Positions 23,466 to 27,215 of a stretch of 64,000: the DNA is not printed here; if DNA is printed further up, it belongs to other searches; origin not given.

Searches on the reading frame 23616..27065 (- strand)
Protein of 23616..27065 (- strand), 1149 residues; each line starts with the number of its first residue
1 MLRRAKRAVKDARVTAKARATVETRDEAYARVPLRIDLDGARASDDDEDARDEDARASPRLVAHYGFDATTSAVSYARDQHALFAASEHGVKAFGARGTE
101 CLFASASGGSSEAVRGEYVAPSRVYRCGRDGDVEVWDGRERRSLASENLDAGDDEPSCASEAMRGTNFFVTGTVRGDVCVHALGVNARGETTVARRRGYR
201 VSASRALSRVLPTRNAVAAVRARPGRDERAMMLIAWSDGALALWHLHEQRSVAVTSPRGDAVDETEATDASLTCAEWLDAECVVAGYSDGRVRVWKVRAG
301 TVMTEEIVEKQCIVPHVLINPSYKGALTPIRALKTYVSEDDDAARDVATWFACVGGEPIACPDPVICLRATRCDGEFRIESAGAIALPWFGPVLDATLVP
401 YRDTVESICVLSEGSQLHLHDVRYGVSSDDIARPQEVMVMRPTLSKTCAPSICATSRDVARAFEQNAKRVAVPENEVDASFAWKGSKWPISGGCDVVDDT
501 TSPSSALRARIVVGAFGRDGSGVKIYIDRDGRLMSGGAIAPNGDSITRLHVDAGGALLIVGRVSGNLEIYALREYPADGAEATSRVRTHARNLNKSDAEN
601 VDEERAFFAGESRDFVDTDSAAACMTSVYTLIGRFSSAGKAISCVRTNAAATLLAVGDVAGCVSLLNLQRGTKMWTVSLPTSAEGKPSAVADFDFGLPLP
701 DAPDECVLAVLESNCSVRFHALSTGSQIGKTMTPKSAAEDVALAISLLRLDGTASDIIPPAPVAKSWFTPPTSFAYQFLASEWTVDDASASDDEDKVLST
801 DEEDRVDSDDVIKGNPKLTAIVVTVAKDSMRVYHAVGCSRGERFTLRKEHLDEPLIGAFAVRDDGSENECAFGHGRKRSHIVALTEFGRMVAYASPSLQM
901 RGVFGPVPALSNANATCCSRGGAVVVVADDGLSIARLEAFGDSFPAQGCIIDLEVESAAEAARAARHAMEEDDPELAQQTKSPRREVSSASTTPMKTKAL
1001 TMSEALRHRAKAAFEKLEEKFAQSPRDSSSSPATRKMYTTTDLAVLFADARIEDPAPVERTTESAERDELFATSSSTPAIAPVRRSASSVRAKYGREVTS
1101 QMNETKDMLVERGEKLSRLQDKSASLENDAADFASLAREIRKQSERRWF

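Call 62: search_protein_families(library=pfam, proteins=[window:23616-27065:-], max_evalue=0.001)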
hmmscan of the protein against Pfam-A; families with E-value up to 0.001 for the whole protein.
window:23616-27065:- (1149 aa): 6 families
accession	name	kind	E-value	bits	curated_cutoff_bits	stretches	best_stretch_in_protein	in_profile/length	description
PF23414.1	Beta-prop_EML_2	-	3.5e-08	33.6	90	0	124-182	13-67/266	Echinoderm microtubule-associated protein second beta-propeller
PF25171.1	Beta-prop_WDR36-Utp21_1st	-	1.7e-07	31.4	80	0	630-681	141-192/266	WDR36/Utp21 first beta-propeller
PF00957.27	Synaptobrevin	-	4.3e-07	30.1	26.4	1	1097-1143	14-60/89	Synaptobrevin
PF24807.1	WD40_CDC20-Fz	-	1.1e-05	25.4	200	0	634-677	46-89/292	CDC20/Fizzy WD40 domain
PF25173.1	Beta-prop_WDR3_1st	-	5.4e-05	23.4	154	0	241-302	11-63/184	WDR3 first beta-propeller domain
PF23869.1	Beta-prop_WDR75_1st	-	0.00029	20.7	45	0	77-137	3-64/292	WD repeat-containing protein 75 first beta-propeller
